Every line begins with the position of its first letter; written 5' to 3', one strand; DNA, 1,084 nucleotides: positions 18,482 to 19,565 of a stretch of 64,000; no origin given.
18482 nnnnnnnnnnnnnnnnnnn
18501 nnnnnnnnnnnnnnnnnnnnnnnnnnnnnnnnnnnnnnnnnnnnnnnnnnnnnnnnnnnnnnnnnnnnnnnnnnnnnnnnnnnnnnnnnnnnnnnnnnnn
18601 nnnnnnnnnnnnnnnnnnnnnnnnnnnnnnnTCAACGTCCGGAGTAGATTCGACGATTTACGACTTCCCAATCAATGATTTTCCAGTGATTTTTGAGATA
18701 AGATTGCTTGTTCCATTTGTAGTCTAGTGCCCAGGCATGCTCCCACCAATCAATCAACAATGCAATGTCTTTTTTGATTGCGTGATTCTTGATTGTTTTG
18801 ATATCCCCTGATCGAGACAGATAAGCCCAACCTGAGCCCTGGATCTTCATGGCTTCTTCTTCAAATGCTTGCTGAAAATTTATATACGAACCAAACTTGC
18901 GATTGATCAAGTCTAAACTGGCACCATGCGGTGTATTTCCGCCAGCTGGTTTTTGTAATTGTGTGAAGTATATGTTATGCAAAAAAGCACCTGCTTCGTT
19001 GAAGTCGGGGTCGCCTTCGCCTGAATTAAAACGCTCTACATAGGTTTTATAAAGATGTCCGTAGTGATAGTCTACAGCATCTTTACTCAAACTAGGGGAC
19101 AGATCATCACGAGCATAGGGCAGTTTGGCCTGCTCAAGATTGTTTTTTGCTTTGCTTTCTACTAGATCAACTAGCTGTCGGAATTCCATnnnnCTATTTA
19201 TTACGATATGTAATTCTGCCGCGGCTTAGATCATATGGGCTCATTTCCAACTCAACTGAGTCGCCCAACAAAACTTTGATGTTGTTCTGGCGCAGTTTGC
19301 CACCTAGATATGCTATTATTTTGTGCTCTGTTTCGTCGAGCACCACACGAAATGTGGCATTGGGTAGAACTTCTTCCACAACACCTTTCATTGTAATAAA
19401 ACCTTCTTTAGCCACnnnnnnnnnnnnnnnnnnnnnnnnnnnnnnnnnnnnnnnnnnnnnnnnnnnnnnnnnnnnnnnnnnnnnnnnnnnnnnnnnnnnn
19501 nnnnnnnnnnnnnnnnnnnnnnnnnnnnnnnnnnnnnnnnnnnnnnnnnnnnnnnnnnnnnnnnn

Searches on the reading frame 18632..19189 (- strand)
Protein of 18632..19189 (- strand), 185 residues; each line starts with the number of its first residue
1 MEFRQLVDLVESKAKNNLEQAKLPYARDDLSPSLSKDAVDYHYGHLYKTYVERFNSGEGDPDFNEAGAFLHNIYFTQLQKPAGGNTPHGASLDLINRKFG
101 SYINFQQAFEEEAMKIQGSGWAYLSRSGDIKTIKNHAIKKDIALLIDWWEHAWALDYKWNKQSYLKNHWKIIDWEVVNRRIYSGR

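Call 100: search_protein_families(library=pfam, max_evalue=0.001, proteins=[window:18632-19189:-])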
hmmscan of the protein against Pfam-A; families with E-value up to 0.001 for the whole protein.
window:18632-19189:- (185 aa): 2 families
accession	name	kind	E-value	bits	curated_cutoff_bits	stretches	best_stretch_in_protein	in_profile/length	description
PF02777.23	Sod_Fe_C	-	5.3e-22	78.2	20.9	1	89-180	3-102/102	Iron/manganese superoxide dismutases, C-terminal domain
PF00081.27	Sod_Fe_N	-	9.6e-10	39.2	27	1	21-56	5-40/82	Iron/manganese superoxide dismutases, alpha-hairpin domain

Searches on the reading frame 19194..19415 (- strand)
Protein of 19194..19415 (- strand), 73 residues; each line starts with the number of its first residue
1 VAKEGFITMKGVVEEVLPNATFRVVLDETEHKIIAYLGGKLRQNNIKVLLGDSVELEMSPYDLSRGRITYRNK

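Call 100: search_protein_families(library=pfam, max_evalue=0.001, proteins=[window:19194-19415:-])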
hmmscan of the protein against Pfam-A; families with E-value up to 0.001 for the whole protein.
window:19194-19415:- (73 aa): 2 families
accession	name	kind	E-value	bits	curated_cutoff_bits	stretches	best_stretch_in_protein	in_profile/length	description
PF01176.25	eIF-1a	-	3.8e-21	74.9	30.2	1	7-71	1-64/64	Translation initiation factor 1A / IF-1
PF23038.1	KOW6_SPT51-2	-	0.00078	19.3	27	0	3-29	11-37/51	Transcription elongation factor SPT5 homolog 1/2, KOW6 domain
